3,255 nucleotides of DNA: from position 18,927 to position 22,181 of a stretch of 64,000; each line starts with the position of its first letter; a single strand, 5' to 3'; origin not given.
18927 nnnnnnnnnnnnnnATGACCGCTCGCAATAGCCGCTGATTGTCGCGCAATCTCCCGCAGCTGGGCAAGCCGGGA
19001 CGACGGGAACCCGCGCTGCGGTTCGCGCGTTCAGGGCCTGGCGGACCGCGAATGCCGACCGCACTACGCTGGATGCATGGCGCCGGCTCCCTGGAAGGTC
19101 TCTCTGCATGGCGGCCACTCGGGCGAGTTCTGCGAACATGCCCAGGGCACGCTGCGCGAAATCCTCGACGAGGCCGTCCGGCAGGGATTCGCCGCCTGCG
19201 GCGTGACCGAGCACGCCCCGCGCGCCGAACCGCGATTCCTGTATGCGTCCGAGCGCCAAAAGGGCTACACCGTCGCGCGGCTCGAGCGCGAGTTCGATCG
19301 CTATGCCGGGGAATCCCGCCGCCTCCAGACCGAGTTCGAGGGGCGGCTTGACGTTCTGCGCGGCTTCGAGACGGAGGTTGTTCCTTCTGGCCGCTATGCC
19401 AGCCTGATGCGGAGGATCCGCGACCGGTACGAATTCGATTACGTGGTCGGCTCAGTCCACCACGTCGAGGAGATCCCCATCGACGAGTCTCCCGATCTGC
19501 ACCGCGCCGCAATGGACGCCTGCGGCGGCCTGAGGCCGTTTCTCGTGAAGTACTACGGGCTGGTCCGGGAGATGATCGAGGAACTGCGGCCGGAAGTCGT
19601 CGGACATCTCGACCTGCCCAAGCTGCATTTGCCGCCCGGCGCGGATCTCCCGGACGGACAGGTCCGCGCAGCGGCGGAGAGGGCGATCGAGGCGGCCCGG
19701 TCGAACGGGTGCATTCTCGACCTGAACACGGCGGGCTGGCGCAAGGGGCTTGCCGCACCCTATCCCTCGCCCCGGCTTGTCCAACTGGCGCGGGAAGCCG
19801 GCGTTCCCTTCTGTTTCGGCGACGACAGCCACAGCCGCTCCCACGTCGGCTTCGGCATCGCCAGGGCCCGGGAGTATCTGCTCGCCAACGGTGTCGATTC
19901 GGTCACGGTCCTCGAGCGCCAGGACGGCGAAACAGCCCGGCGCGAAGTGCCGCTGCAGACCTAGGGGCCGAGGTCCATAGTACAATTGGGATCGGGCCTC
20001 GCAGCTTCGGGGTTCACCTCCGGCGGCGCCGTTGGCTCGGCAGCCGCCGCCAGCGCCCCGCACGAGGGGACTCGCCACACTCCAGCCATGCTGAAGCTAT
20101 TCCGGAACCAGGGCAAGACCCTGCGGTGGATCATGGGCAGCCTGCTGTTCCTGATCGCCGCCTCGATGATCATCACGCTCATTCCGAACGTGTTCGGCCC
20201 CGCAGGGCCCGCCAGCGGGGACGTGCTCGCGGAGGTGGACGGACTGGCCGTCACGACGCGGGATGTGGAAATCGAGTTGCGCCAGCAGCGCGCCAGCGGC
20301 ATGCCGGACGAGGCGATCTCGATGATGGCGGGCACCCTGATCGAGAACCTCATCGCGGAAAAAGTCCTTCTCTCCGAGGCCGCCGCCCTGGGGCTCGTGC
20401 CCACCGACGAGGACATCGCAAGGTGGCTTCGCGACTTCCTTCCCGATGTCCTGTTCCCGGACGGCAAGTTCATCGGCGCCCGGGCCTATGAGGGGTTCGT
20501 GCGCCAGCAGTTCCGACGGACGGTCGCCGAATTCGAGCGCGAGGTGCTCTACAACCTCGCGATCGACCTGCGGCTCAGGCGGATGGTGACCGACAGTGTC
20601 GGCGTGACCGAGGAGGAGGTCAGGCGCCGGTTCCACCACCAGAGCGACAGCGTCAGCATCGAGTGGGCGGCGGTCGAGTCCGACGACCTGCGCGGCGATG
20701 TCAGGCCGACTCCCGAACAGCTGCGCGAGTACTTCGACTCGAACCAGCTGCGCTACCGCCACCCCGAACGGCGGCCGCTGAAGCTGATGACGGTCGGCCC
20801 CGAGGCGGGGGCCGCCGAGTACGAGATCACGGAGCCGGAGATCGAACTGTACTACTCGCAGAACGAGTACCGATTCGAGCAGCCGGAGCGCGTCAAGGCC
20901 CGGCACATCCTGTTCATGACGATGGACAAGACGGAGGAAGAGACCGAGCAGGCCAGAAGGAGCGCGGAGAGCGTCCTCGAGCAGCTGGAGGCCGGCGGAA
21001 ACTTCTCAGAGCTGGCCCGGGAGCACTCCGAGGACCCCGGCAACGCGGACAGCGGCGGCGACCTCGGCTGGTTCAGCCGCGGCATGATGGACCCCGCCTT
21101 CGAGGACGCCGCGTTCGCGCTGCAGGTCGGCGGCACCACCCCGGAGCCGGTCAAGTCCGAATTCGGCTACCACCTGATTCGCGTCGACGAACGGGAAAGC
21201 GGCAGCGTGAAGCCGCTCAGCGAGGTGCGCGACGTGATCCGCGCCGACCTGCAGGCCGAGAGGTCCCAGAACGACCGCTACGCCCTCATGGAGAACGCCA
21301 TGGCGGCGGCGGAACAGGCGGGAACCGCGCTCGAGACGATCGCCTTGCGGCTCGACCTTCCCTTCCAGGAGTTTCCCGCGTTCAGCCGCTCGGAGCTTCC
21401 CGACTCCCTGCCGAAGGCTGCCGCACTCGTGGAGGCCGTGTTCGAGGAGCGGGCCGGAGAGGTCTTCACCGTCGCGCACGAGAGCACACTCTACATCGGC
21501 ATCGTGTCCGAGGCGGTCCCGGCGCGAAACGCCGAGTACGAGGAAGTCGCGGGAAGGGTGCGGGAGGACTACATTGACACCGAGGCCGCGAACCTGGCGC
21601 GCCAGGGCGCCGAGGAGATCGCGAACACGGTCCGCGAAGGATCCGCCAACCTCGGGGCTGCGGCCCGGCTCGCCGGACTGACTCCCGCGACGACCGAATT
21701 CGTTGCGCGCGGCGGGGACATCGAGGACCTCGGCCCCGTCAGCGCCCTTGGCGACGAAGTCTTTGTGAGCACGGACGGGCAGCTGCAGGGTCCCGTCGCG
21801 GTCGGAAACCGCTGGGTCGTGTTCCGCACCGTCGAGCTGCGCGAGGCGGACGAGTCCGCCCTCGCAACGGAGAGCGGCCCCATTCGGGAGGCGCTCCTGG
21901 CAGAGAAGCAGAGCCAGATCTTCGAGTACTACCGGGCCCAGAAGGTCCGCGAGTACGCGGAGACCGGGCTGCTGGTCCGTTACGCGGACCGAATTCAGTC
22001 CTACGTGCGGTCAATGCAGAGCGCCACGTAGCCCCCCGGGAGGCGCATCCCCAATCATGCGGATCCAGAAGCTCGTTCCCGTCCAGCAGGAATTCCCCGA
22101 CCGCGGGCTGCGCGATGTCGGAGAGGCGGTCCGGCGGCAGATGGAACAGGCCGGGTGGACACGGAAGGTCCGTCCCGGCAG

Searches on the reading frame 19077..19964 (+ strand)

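Call 13: search_protein_families(library=pfam, proteins=[window:19077-19964:+], max_evalue=0.001)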
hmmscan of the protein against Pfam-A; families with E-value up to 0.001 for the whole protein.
window:19077-19964:+ (295 aa): 1 family
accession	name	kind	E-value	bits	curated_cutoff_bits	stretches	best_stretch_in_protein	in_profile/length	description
PF02811.25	PHP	-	7.9e-16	59.3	26.4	1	14-219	5-164/164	PHP domain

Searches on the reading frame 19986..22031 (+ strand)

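Call 13: search_protein_families(library=pfam, proteins=[window:19986-22031:+], max_evalue=0.001)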
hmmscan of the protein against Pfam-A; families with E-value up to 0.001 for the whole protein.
window:19986-22031:+ (681 aa): 5 families
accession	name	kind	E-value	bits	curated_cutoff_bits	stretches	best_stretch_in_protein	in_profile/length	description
PF13616.12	Rotamase_3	-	3.8e-31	108.5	22.5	1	298-403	11-115/116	PPIC-type PPIASE domain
PF00639.27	Rotamase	-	1.1e-30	106.9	21.7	1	307-401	1-96/97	PPIC-type PPIASE domain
PF13145.12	Rotamase_2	-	2.1e-30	106.4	27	1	281-416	1-121/121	PPIC-type PPIASE domain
PF13624.11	SurA_N_3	-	5.3e-12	46.3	27.2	1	35-192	1-157/162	SurA-like N-terminal domain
PF13623.11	SurA_N_2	-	3.2e-06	27.5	28.5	1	48-154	11-124/145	SurA-like N-terminal domain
